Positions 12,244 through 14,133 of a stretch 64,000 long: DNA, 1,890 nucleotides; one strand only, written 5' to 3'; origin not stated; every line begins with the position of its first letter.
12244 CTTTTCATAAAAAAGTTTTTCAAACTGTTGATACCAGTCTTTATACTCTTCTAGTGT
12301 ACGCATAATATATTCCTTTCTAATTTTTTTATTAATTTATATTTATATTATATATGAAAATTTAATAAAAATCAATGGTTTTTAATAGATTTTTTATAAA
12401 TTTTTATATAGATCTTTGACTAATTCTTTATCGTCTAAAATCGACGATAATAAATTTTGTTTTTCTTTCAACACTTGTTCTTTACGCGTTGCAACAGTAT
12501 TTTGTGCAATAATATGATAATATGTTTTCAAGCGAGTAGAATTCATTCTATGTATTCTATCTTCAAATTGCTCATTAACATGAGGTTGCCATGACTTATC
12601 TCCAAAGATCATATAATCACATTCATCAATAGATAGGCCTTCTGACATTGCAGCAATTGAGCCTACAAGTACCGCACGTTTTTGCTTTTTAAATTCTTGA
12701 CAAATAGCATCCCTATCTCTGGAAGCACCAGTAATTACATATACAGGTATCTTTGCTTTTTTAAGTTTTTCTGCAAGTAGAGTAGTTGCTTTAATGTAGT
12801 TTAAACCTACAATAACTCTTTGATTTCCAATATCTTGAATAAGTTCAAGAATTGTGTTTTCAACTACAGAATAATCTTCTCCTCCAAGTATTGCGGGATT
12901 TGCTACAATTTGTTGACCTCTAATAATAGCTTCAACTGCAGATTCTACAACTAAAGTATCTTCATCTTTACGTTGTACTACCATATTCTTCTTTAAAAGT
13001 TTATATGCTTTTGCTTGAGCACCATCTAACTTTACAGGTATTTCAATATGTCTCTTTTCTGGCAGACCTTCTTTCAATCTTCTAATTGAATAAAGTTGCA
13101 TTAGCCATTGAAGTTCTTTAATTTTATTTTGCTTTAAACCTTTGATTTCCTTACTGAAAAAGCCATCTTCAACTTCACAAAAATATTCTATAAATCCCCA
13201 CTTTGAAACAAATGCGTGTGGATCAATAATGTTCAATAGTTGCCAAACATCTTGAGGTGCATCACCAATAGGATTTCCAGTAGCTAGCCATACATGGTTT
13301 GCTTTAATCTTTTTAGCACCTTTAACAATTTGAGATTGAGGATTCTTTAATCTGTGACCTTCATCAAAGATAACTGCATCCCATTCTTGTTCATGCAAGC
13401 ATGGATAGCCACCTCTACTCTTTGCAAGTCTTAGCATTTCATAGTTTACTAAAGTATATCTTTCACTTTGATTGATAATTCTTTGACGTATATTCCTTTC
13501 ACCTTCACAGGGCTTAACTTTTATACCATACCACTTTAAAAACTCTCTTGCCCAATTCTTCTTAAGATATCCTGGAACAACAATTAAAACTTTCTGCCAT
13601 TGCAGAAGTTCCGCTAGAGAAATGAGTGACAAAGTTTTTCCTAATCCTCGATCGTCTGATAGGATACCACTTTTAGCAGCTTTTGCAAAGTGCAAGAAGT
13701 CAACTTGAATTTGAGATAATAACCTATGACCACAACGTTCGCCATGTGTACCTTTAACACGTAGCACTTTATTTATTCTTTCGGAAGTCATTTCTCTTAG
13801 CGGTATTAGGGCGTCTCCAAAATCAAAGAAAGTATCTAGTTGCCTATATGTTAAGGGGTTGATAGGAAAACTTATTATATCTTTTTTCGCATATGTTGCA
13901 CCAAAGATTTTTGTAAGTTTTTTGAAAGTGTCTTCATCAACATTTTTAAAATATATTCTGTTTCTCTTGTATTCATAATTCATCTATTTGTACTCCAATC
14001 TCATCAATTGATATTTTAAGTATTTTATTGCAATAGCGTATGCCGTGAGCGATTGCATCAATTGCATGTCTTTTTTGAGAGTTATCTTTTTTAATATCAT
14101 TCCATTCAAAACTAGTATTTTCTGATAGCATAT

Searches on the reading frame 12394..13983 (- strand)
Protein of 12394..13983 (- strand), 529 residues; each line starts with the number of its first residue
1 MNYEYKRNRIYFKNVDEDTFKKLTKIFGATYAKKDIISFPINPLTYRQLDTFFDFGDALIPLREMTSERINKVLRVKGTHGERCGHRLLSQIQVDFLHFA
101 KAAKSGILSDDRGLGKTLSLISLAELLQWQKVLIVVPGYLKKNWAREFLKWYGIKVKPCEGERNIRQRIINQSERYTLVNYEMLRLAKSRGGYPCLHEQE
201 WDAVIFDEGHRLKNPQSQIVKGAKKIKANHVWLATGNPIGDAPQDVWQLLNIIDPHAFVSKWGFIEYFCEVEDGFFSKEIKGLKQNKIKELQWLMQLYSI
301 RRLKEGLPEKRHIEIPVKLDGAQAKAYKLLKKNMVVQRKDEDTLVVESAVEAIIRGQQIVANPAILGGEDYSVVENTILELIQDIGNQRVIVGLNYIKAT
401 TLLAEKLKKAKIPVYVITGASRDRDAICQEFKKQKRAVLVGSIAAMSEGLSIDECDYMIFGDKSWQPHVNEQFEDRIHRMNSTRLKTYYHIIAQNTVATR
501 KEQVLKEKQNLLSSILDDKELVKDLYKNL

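Call 9: search_protein_families(library=phrogs, proteins=[window:12394-13983:-])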
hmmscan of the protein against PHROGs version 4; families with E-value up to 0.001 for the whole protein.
window:12394-13983:- (529 aa): 9 families
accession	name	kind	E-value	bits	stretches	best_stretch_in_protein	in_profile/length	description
phrog_62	-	DNA, RNA and nucleotide metabolism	1e-86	292.8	1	93-521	701-1138/1881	DNA helicase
phrog_16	-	DNA, RNA and nucleotide metabolism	3.6e-18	66.2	1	98-497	285-604/986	DNA helicase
phrog_29996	-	unknown function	1.3e-17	64.1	1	105-512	744-1160/1189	-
phrog_24008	-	DNA, RNA and nucleotide metabolism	5.4e-10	38.8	1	377-510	819-956/1006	helicase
phrog_9690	-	DNA, RNA and nucleotide metabolism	2.6e-08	34.2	1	378-464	148-240/306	DNA helicase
phrog_11801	-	other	3.7e-07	28.7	1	68-152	850-934/2269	DNA methyltransferase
phrog_26785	-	unknown function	3.8e-07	29.5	0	106-221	271-378/1087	-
phrog_23807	-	unknown function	1.5e-06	27.2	0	107-158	150-205/1053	-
phrog_1685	-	unknown function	0.00012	20.4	0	105-153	847-899/2278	-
